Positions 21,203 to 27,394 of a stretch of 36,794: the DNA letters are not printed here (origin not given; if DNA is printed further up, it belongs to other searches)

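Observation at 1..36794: Archaeal-type promoter grammar: an invariant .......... 10-mer 19-22 nt upstream of start codons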

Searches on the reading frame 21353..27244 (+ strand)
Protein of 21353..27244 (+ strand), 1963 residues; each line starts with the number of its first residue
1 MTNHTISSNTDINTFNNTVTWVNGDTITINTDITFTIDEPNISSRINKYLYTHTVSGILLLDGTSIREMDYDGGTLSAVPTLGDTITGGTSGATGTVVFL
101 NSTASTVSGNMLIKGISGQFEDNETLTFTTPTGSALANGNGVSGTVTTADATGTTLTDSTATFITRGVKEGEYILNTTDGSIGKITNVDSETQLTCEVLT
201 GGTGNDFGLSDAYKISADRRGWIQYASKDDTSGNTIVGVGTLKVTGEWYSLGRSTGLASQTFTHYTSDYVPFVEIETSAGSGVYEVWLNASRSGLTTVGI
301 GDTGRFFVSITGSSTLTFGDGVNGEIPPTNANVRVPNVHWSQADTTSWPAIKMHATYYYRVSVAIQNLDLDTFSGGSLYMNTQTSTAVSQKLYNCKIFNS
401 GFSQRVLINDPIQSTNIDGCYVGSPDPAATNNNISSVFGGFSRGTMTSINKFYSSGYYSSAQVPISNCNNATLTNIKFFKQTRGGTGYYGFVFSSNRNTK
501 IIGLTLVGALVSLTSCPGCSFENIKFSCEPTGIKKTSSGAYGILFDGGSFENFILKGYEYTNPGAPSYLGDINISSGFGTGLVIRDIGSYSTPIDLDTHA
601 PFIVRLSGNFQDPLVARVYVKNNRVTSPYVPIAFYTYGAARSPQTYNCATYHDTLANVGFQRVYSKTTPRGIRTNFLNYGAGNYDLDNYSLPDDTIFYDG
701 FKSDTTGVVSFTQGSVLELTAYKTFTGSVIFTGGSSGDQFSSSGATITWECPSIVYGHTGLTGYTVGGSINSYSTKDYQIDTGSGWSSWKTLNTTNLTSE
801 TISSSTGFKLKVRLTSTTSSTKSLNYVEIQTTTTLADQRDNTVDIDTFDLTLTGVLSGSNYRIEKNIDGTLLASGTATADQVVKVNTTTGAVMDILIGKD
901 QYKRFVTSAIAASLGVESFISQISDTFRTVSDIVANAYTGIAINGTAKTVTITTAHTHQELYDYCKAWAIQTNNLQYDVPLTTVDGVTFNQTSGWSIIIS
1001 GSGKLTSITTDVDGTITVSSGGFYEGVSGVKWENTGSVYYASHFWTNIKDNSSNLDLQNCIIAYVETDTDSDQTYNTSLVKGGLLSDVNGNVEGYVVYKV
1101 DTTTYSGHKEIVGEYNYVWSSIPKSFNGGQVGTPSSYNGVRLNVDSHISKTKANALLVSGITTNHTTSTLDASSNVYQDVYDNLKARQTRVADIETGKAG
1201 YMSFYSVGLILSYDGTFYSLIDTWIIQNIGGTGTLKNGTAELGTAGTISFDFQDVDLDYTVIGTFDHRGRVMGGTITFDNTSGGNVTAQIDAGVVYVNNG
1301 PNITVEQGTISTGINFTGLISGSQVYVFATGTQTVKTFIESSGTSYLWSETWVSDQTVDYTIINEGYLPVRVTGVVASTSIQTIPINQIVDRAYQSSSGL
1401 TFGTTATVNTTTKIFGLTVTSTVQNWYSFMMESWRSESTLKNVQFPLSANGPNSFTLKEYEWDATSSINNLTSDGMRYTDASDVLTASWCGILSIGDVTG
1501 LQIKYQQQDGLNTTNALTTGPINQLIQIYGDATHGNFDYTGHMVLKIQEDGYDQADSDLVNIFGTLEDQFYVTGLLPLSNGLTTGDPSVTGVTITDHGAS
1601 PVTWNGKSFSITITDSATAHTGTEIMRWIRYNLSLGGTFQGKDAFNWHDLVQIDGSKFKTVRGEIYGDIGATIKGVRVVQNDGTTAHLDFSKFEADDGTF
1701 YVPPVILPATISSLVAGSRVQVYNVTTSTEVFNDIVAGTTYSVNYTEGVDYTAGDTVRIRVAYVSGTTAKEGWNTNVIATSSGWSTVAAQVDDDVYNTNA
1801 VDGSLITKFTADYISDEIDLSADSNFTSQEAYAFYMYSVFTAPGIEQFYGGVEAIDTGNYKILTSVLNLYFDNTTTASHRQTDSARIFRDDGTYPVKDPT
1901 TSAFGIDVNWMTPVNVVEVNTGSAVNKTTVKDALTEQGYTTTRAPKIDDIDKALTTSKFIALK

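Call 6: search_protein_families(library=pfam, proteins=[window:21353-27244:+], max_evalue=0.01)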
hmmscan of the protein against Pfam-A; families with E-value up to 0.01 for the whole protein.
window:21353-27244:+ (1963 aa): 0 families

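Call 68: search_solved_structures(query=window:21353-27244:+, max_evalue=0.01)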
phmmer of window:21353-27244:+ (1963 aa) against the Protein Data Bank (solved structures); distinct sequences matched with E-value up to 0.01: 0.

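Call 69: search_protein_families(library=phrogs, proteins=[window:21353-27244:+], max_evalue=0.001)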
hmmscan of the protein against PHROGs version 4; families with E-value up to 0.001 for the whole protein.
window:21353-27244:+ (1963 aa): 0 families
